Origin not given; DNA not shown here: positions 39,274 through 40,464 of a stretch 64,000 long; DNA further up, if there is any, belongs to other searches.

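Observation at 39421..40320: APH-family kinase between cobB and cbiD: candidate BluE-type L-threonine kinase; its start codon abuts cbiD's start back-to-back (CATATG)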

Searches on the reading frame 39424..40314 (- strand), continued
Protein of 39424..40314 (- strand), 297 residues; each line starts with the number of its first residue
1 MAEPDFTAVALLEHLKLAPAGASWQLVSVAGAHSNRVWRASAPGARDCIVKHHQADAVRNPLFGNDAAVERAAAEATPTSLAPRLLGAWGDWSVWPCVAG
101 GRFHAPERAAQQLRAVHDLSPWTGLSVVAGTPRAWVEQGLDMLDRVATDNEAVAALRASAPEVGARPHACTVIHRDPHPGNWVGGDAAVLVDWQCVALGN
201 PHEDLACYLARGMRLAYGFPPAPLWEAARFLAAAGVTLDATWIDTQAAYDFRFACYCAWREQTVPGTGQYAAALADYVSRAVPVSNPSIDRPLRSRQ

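Call 41: search_protein_families(library=pfam, proteins=[L074:9205-9873:+, L047:7939-9186:+, L067:6475-6834:-, L035:7388-7693:-, L063:10839-12371:-, L058:10850-12151:-, L022:5568-6812:-, L081:12914-13801:-, L048:9923-10795:+, L051:2756-3250:+], max_evalue=0.001)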
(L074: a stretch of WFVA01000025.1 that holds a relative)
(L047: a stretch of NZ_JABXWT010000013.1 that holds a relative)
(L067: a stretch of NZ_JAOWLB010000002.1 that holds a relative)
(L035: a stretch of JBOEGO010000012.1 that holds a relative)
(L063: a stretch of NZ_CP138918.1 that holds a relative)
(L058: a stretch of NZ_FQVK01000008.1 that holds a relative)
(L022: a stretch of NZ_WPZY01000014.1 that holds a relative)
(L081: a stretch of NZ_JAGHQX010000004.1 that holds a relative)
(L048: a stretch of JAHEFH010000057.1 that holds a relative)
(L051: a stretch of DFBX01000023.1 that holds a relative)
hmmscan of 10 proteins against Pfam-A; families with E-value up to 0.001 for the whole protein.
L074:9205-9873:+ (222 aa): 2 families
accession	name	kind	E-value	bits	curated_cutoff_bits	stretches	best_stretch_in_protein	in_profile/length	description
PF03963.19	FlgD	-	1e-20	74.2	27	1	9-77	7-75/75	Flagellar hook capping protein - N-terminal region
PF13860.13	FlgD_ig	-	1.3e-08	35.1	27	1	108-174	9-78/79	FlgD Ig-like domain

L047:7939-9186:+ (415 aa): 1 family
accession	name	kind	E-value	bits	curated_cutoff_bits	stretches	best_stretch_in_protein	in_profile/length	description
PF02120.21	Flg_hook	-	4.6e-16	58.9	29.8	1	300-373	8-81/85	Flagellar hook-length control protein FliK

L067:6475-6834:- (119 aa): 1 family
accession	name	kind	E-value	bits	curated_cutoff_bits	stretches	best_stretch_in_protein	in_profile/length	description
PF05130.17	FlgN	-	1.5e-08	35.7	30.5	1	5-48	12-55/147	FlgN protein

L035:7388-7693:- (101 aa): 1 family
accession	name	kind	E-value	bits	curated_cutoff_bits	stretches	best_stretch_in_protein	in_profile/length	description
PF10135.14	Rod-binding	-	2.2e-11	44.6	25.1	1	44-92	3-50/51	Rod binding protein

L063:10839-12371:- (510 aa): 1 family
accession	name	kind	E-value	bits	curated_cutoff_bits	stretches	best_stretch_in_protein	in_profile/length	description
PF03109.22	ABC1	-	2.3e-75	253.3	22.9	1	97-342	2-244/244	ABC1 atypical kinase-like domain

L058:10850-12151:- (433 aa): 8 families
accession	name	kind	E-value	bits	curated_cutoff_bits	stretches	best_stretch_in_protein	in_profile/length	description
PF01266.30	DAO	-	2.7e-60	205.2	27.9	1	39-392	1-353/353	FAD dependent oxidoreductase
PF13450.12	NAD_binding_8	-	1.1e-06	29.3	21.9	1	42-88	1-49/68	NAD(P)-binding Rossmann-like domain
PF00890.30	FAD_binding_2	-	4.4e-06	26.6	20.4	1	39-178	1-152/414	FAD binding domain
PF07992.20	Pyr_redox_2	-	1.4e-05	25.1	26.1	1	39-70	2-33/291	Pyridine nucleotide-disulphide oxidoreductase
PF03486.20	HI0933_like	-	2.1e-05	24.5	50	1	39-73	2-37/244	HI0933-like protein Rossmann domain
PF01494.25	FAD_binding_3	-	3.1e-05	23.8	22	1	38-68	2-32/349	FAD binding domain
PF01946.23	Thi4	-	0.00056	19.7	26.2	0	38-76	18-58/235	Thi4 family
PF12831.13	FAD_oxidored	-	0.00068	19.5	27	1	39-69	1-31/416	FAD dependent oxidoreductase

L022:5568-6812:- (414 aa): 2 families
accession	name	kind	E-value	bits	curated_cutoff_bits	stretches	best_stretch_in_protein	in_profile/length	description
PF00669.25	Flagellin_N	-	1.4e-23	83.9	26.6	1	4-137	1-137/139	Bacterial flagellin N-terminal helical region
PF00700.27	Flagellin_C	-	8.8e-16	58.5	23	1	330-413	3-86/86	Bacterial flagellin C-terminal helical region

L081:12914-13801:- (295 aa): 1 family
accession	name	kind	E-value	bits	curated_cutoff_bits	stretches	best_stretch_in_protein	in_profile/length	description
PF00528.27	BPD_transp_1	-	9e-16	58.6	26.4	1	96-281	2-174/184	Binding-protein-dependent transport system inner membrane component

L048:9923-10795:+ (290 aa): 2 families
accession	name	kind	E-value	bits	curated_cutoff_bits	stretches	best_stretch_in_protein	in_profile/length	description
PF01636.29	APH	-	8.2e-22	78.6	23.2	1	32-248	2-235/239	Phosphotransferase enzyme family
PF07914.17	DUF1679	-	0.00036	20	24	1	180-219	270-315/414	Uncharacterized oxidoreductase dhs-27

L051:2756-3250:+ (164 aa): 0 families

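Call 51: search_protein_families(library=ncbifam, proteins=[L048:9923-10795:+, P0006], max_evalue=0.1)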
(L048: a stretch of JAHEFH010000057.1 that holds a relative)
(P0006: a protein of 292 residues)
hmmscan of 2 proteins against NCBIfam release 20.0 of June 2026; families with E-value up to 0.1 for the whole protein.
L048:9923-10795:+ (290 aa): 6 families
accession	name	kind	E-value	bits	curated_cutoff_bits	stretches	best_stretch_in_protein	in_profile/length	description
TIGR02721.1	ycfN_thiK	equivalog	3.6e-17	62.3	299.45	1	34-219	3-187/256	thiamine kinase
NF041256.1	GntI_guanitoxin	equivalog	7.4e-11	41.9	357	1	36-217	22-213/282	guanitoxin biosynthesis pre-guanitoxin N-oxide kinase GntI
NF007620.0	PRK10271.1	equivalog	9.6e-06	25.4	206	1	159-216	144-201/274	thiamine kinase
NF046102.1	CellCycRegCcrZ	equivalog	0.04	13.3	400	1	179-219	154-195/260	cell cycle regulator CcrZ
NF008738.0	PRK11768.1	equivalog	0.068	12.5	194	0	162-219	181-237/327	serine/threonine protein kinase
NF038156.1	lant_syn_V_LxmK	equivalog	0.088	11.9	315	0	180-217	193-230/347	class V lanthionine synthetase subunit LxmK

P0006 (292 aa): 5 families
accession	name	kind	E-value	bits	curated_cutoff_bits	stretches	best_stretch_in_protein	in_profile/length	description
NF041256.1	GntI_guanitoxin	equivalog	0.0021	17.4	357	1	172-213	172-212/282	guanitoxin biosynthesis pre-guanitoxin N-oxide kinase GntI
TIGR02721.1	ycfN_thiK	equivalog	0.0042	16.2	299.45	1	171-216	142-187/256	thiamine kinase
NF033068.1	APH_3p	equivalog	0.018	14.6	205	1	175-244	175-239/255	APH(3') family aminoglycoside O-phosphotransferase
NF000088.1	viomycin_Vph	equivalog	0.074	12.4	400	0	173-263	188-275/293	viomycin phosphotransferase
TIGR03724.2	arch_bud32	equivalog_domain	0.081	12.4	125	0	177-240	106-169/193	KEOPS complex kinase/ATPase Bud32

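Call 53: search_solved_structures(query=A2, max_evalue=1)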
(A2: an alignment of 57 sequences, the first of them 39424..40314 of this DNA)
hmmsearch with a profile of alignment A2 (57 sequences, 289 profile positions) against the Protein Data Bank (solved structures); distinct sequences matched with E-value up to 1: 98 (the best 60 are shown).
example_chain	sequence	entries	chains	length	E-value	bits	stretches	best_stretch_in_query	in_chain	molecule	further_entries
4r77_B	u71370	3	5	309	5e-10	42.3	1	26-249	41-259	Choline kinase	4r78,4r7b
7s3l_A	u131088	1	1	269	9.1e-10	41.4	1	71-211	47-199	Aminoglycoside phosphotransferase family protein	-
3dxq_A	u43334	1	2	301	3.2e-06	29.8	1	30-209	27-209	choline/ethanolamine kinase family protein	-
1zyl_A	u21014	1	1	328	3.3e-06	29.7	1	25-266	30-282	Hypothetical protein yihE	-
8v3v_A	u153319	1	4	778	1.4e-05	27.7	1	113-211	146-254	Acyl-Coenzyme A dehydrogenase family, member 11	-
9o56_A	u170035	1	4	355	1.5e-05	27.6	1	113-214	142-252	Aminoglycoside phosphotransferase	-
3dxp_A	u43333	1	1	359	1.9e-05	27.2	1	12-210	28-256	putative acyl-CoA dehydrogenase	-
6fuc_A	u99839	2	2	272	3.7e-05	26.3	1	103-239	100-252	Aminoglycoside phosphotransferase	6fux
2q83_A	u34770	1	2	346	6.3e-05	25.6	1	17-122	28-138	YtaA protein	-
7f0a_A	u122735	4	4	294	0.0002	23.9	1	155-211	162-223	Capreomycin phosphotransferase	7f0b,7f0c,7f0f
3csv_A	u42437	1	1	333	0.00026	23.5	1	100-218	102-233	Aminoglycoside phosphotransferase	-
4h05_A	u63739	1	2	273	0.00048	22.6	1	9-213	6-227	Aminoglycoside-O-phosphotransferase VIII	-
8v3u_A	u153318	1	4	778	0.00094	21.7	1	113-211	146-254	Acyl-Coenzyme A dehydrogenase family, member 11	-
9qos_A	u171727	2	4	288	0.001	21.5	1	66-212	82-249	Aminoglycoside 3'-phosphotransferase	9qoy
8agy_A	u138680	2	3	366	0.0016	20.9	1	21-209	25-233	Corramycin phosphotransferase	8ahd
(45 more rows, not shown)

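Call 62: predict_structure(alignment_id=A2)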
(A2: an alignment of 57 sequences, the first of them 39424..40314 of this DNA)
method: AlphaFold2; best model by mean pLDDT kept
length: 297 residues; sequences in the alignment: 57
mean_pLDDT: 92.1   pTM: 0.89
mean pLDDT of the five models: 92.1, 91.4, 91.3, 90.8, 90.7
residues with pLDDT >= 90: 257; 70-90: 19; 50-70: 7; < 50: 14
segments of 3 or more residues with pLDDT < 50: 1-3, 286-288, 290-297
pLDDT, mean of each block of 10 residues (from residue 1): 72 96 95 93 97 89 94 97 97 96 96 98 96 98 93 95 94 97 96 97 98 96 97 96 96 97 91 94 55 41
secondary structure, 60 per line:
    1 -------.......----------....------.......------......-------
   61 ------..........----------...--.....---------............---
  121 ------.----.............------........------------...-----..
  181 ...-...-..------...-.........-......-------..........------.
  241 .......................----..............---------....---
elements in order: H8-14 E25-28 E35-41 E48-53 H67-76 E87-89 E92-96 H106-117 H132-144 H151-158 E171-173 E197-199 H201-209 H211-216 H224-233 H240-263 H268-281 H291-294

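Call 65: fold_search(model_id=the predicted structure, library=pdb)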
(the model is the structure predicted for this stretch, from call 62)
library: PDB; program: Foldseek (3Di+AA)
matches with E <= 10: 1062; with E <= 0.001: 181
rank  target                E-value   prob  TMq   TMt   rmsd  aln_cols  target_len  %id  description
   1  1nd4_A                4.8e-10  1.00  0.54  0.61   5.8       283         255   18  Crystal structure of aminoglycoside-3'-phosphotransferase-IIa (released 2003-09-16)
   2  9ft5                  6.3e-10  1.00  0.57  0.48   6.5       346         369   16  25-hydroxy steroid kinase (25-HSK) + ADP + 25-phospho-cholest-1,4-diene-3-one (released 2026-01-14)
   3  8jsu_D                8.7e-10  1.00  0.58  0.56   6.3       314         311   17  The crystal structure of TvaE in complex with TvaLP (released 2025-09-03)
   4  9qos_B                3.0e-09  1.00  0.51  0.58   6.0       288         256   18  APH(3')-IIb with an inhibitor (released 2026-02-11)
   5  3dxq_A                3.2e-09  1.00  0.63  0.63   5.5       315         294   17  Crystal structure of choline/ethanolamine kinase family protein (NP_106042.1) from MESORHIZOBIUM LOTI at 2.55 A resolu (released 2008-08-05)
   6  4h05_B                3.4e-09  1.00  0.55  0.59   6.0       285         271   20  Crystal structure of aminoglycoside-3'-phosphotransferase of type VIII (released 2014-04-09)
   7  9fsg_A                4.4e-09  1.00  0.58  0.48   8.2       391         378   13  25-hydroxy steroid kinase (25-HSK) + 25-OH-cholest-1,4-diene-3-one (released 2026-01-14)
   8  9qoy_A                6.5e-09  1.00  0.52  0.58   5.5       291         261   19  Pseudomonas aeruginosa APH(3")-IIb - Wild Type (released 2026-04-08)
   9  4fev_C                6.8e-09  1.00  0.52  0.60   5.9       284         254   15  Crystal structure of the aminoglycoside phosphotransferase APH(3')-Ia, with substrate kanamycin and small molecule inh (released 2012-06-20)
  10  8jsu_B                6.8e-09  1.00  0.55  0.54   6.8       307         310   17  The crystal structure of TvaE in complex with TvaLP (released 2025-09-03)
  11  5igh                  8.9e-09  1.00  0.58  0.58   5.8       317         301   16  Macrolide 2'-phosphotransferase type I (released 2017-04-26)
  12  9qos_A                1.0e-08  1.00  0.52  0.60   5.4       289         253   19  APH(3')-IIb with an inhibitor (released 2026-02-11)
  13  3dxq_B                1.1e-08  1.00  0.61  0.62   5.7       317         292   17  Crystal structure of choline/ethanolamine kinase family protein (NP_106042.1) from MESORHIZOBIUM LOTI at 2.55 A resolu (released 2008-08-05)
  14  4gki_L                1.1e-08  1.00  0.54  0.59   6.9       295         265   15  Crystal structure of the aminoglycoside phosphotransferase APH(3')-Ia, with substrate kanamycin and small molecule inh (released 2012-09-05)
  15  3q2m                  1.2e-08  1.00  0.59  0.55   6.0       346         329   14  Crystal Structure of Spectinomycin Phosphotransferase, APH(9)-Ia, Protein Kinase Inhibitor CKI-7 Complex (released 2011-05-18)
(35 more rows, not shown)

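Call 66: find_related_loci(query=A1, collection=metagenome_contigs, flank=10000)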
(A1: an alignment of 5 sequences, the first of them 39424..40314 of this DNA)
Query A1 (297 aa) in metagenome_contigs; peptide patterns used: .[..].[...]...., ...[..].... (x = any residue, [..] = any of these).
89 stretches matched a pattern, but none encodes a relative of the query by tblastn (E <= 1e-3).
